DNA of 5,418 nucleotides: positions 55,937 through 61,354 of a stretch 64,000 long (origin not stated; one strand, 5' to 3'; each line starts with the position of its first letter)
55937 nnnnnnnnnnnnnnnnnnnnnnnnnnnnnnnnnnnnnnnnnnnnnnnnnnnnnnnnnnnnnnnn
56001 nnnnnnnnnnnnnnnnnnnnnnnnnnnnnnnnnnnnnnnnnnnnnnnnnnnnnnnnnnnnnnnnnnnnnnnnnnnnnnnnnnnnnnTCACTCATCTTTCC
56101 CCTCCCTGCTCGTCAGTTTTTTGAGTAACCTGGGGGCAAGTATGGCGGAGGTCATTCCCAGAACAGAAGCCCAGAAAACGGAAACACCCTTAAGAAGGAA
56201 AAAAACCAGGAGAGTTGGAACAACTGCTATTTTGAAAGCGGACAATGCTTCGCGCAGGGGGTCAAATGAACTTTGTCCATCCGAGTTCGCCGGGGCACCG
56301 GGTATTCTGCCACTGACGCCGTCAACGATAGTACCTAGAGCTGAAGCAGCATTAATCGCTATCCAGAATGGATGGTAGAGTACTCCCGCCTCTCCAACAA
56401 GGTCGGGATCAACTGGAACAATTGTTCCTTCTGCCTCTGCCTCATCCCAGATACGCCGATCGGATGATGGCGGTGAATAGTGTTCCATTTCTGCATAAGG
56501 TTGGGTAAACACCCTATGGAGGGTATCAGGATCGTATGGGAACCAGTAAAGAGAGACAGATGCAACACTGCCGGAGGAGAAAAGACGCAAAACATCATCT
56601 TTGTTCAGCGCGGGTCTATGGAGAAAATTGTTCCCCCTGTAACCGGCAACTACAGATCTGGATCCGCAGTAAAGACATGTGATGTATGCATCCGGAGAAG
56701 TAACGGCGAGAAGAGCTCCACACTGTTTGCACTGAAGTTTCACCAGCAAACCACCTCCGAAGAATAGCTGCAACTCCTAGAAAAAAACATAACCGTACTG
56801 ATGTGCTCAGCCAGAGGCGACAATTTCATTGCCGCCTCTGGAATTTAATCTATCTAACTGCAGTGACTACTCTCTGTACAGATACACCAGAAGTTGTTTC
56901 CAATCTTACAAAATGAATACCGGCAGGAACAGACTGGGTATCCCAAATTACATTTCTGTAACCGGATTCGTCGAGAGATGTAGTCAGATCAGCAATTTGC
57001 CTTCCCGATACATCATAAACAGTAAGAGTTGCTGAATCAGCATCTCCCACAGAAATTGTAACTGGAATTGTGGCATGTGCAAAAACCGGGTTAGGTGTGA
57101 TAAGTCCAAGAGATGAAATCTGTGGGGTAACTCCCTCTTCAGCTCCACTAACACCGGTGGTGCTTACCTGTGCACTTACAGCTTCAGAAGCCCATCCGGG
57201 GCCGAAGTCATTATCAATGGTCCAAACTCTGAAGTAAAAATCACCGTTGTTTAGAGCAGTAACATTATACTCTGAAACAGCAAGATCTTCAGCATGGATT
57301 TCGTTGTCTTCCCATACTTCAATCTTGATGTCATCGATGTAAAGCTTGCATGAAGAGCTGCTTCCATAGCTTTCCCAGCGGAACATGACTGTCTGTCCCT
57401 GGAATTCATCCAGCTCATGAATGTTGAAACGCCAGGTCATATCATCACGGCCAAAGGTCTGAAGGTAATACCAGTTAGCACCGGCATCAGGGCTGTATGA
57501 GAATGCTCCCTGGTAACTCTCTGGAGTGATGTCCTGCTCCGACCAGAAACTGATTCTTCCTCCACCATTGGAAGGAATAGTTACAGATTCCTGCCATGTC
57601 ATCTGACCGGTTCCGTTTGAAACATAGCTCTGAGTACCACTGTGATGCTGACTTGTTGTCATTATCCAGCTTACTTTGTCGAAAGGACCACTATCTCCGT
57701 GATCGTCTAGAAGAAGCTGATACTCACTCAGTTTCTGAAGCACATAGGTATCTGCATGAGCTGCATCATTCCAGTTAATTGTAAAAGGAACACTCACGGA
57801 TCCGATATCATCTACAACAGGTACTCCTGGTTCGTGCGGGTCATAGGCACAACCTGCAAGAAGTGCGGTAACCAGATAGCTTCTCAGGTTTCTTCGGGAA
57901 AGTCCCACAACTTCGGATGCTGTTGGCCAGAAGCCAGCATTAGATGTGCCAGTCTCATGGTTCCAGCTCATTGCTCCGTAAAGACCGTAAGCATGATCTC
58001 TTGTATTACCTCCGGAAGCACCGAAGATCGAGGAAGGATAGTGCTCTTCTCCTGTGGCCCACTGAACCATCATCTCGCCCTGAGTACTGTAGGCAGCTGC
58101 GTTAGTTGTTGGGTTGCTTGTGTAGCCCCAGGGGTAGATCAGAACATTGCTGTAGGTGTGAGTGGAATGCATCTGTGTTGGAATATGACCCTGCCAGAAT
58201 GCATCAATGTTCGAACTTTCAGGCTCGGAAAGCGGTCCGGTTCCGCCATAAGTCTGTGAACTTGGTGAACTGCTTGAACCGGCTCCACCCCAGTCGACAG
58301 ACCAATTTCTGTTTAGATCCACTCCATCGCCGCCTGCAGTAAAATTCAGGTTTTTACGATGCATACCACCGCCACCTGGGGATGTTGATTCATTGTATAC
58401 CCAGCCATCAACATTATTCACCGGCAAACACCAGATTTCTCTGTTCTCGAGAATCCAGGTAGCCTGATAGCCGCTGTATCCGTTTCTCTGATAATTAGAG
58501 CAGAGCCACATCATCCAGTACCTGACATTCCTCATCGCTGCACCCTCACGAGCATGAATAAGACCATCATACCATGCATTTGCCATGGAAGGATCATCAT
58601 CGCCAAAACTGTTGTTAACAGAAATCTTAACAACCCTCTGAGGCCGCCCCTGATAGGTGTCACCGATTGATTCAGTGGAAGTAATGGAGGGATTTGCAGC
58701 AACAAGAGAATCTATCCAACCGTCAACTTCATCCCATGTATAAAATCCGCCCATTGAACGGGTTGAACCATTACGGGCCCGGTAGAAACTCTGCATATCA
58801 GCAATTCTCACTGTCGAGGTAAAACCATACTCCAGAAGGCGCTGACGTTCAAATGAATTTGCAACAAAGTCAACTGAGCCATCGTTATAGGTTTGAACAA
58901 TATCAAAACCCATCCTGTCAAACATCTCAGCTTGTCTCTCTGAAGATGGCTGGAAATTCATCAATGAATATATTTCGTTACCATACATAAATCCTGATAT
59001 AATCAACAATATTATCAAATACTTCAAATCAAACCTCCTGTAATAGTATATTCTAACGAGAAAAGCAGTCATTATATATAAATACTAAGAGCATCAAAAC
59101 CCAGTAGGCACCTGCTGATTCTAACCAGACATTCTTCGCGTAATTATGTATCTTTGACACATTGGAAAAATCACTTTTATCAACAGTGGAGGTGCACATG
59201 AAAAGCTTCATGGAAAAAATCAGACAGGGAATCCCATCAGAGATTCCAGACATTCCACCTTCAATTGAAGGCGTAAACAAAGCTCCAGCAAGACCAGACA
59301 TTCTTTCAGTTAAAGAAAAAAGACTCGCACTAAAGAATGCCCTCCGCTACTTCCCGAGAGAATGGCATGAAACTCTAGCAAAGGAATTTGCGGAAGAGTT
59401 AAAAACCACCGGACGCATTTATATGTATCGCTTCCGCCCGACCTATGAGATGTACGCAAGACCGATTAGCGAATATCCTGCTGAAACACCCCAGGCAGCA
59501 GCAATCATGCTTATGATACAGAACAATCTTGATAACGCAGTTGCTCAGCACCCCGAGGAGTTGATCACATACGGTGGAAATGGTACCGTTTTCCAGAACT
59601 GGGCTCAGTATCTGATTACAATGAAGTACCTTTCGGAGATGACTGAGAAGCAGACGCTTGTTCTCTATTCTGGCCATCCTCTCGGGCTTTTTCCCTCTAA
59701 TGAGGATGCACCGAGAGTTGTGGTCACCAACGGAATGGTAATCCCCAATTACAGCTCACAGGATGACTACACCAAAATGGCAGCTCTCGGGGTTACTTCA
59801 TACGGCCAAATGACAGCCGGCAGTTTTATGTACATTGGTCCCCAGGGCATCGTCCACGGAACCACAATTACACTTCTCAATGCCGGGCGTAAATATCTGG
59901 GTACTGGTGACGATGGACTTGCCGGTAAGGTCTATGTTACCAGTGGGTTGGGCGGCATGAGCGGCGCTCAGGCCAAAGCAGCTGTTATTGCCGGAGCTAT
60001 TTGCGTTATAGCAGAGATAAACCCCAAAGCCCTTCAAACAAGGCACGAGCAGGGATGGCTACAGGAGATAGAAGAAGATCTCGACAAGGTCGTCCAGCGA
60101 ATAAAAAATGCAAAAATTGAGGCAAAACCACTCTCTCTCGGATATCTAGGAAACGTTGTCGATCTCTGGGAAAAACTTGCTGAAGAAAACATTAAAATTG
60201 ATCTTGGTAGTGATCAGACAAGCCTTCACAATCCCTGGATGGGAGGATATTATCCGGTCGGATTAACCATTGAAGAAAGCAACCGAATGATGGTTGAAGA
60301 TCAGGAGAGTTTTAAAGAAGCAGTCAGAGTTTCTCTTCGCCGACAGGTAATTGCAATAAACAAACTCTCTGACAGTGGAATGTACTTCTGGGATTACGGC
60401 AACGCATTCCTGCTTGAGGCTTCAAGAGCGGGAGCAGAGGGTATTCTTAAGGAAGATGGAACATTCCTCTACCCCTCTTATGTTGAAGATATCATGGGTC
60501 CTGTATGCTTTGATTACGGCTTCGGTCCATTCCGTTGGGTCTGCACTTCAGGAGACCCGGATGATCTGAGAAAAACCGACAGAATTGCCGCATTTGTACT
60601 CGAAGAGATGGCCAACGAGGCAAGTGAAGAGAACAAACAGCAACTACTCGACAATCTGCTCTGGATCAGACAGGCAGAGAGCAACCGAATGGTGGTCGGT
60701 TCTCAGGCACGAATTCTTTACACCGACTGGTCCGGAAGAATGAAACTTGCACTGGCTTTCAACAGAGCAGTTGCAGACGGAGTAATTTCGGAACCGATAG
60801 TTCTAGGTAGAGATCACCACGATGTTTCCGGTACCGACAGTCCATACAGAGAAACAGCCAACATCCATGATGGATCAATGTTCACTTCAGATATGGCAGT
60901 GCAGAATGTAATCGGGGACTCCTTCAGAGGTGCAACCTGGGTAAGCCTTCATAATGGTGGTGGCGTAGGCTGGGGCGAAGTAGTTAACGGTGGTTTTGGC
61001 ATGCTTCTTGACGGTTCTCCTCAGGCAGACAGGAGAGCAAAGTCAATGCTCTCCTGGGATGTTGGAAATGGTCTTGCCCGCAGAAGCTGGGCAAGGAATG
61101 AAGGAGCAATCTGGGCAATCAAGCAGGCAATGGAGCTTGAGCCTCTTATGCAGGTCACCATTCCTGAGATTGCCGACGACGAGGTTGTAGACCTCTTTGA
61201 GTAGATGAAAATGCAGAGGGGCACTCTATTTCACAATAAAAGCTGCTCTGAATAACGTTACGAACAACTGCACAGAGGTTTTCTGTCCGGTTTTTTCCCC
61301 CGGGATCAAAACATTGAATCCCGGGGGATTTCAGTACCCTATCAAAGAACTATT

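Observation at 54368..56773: Translationally coupled triad of paralogous CxxC-x14-CxxC zinc-ribbon proteins, two membrane-anchored, with no recognisable family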

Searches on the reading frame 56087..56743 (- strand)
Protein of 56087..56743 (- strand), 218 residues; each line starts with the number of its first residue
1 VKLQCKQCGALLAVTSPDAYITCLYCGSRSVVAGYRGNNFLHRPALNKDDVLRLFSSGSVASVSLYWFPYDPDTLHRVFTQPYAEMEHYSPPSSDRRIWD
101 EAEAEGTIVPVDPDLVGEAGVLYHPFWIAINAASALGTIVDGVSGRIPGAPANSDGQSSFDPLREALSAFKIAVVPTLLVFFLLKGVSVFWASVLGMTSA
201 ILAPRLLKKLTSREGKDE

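Call 3: search_protein_families(library=pfam, proteins=[window:56087-56743:-], max_evalue=10)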
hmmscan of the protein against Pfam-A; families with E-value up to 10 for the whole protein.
window:56087-56743:- (218 aa): 3 families
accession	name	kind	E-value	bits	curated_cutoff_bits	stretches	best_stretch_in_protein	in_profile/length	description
PF01667.23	Ribosomal_S27e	-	0.15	12.3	24.5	1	1-28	6-34/55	Ribosomal protein S27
PF08271.17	Zn_Ribbon_TF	-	0.27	11.2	29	1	22-38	2-18/43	TFIIB zinc-binding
PF23548.1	Zn_ribbon_FGT1_2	-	0.3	11.1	27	1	2-29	2-29/35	FORGETTER1 second zinc ribbon domain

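Call 4: search_protein_families(library=ncbifam, proteins=[window:56087-56743:-], max_evalue=10)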
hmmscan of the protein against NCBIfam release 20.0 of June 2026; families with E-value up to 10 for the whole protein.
window:56087-56743:- (218 aa): 0 families

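Call 9: find_homologous_proteins(query=window:56087-56743:-, max_evalue=0.001)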
Query window:56087-56743:- (218 aa): 43 proteins with E <= 0.001 among 1278 candidates.
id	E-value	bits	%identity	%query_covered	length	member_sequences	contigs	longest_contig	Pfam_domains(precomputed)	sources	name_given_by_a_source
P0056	3.8e-143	492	100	100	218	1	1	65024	-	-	-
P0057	6.8e-118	410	81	100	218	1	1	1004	-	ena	-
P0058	6.9e-118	410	83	99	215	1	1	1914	-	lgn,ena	-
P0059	5.5e-104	364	73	99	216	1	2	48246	-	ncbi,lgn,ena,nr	ncbi:MAG: hypothetical protein KAR40_05675 [Candidatus Sabulitectum sp.]|nr:hypothetical protein [Ca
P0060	1.9e-101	356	73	96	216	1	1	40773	-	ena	-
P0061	1.2e-100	353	69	98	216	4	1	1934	PF23548.2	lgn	-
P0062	1.6e-100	353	72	97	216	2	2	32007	-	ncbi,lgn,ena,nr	ncbi:MAG: hypothetical protein K8S62_06220 [Candidatus Sabulitectum sp.]|nr:hypothetical protein [Ca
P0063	3.8e-100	352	71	99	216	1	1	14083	-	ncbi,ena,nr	ncbi:MAG: hypothetical protein KAH54_06395 [Candidatus Sabulitectum sp.]|nr:hypothetical protein [Ca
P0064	1.8e-99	349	80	86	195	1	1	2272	-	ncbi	-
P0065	3.6e-99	348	69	99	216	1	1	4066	-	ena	-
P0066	4.1e-99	348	71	96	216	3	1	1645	-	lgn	-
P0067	5.4e-99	348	73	96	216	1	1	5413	-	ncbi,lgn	-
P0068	9.3e-98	344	70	99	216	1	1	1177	-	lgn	-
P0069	1.2e-97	343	68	100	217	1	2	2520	-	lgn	-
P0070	1.5e-97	343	69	99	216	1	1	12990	-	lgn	-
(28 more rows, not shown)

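Call 45: search_protein_families(library=padloc, proteins=[window:56087-56743:-], max_evalue=1)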
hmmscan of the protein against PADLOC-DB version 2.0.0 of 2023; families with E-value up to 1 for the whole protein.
window:56087-56743:- (218 aa): 0 families

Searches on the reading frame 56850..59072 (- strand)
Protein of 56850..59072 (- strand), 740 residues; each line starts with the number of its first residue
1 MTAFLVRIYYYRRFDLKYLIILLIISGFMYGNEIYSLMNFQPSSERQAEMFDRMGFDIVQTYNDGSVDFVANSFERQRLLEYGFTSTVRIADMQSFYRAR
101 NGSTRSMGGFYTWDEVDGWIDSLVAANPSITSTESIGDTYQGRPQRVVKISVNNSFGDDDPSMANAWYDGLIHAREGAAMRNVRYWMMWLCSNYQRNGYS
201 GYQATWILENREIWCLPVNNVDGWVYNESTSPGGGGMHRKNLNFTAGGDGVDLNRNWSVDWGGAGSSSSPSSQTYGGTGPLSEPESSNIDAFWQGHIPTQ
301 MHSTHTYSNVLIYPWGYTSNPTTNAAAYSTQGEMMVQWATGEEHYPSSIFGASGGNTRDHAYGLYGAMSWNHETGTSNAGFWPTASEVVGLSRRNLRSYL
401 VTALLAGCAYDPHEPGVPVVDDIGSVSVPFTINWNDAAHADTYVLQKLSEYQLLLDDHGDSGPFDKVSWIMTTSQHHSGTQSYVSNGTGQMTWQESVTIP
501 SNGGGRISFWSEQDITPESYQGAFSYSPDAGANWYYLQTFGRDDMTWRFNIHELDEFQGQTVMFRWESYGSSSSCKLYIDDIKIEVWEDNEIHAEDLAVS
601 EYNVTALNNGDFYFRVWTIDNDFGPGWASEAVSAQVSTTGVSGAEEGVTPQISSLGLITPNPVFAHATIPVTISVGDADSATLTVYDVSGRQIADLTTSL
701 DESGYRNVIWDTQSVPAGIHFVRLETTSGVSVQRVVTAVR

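Call 88: search_protein_families(library=pfam, proteins=[window:56850-59072:-], max_evalue=0.00001)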
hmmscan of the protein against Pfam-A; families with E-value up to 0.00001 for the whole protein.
window:56850-59072:- (740 aa): 1 family
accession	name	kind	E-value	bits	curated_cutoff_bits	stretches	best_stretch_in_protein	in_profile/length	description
PF00246.29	Peptidase_M14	-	1e-43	150.5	21.6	1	118-389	3-277/286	Zinc carboxypeptidase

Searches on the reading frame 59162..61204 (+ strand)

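Call 88: search_protein_families(library=pfam, proteins=[window:59162-61204:+], max_evalue=0.00001)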
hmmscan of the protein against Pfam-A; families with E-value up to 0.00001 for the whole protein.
window:59162-61204:+ (680 aa): 3 families
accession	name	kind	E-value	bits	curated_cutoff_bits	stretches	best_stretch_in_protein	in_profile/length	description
PF17392.7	Urocanase_C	-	1.3e-82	276.4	23.6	1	450-654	3-195/196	Urocanase C-terminal domain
PF01175.24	Urocanase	-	6.1e-82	274.8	23.2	1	226-444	1-209/209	Urocanase Rossmann-like domain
PF17391.7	Urocanase_N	-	1.9e-55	186.5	23.2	1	97-223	1-127/127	Urocanase N-terminal domain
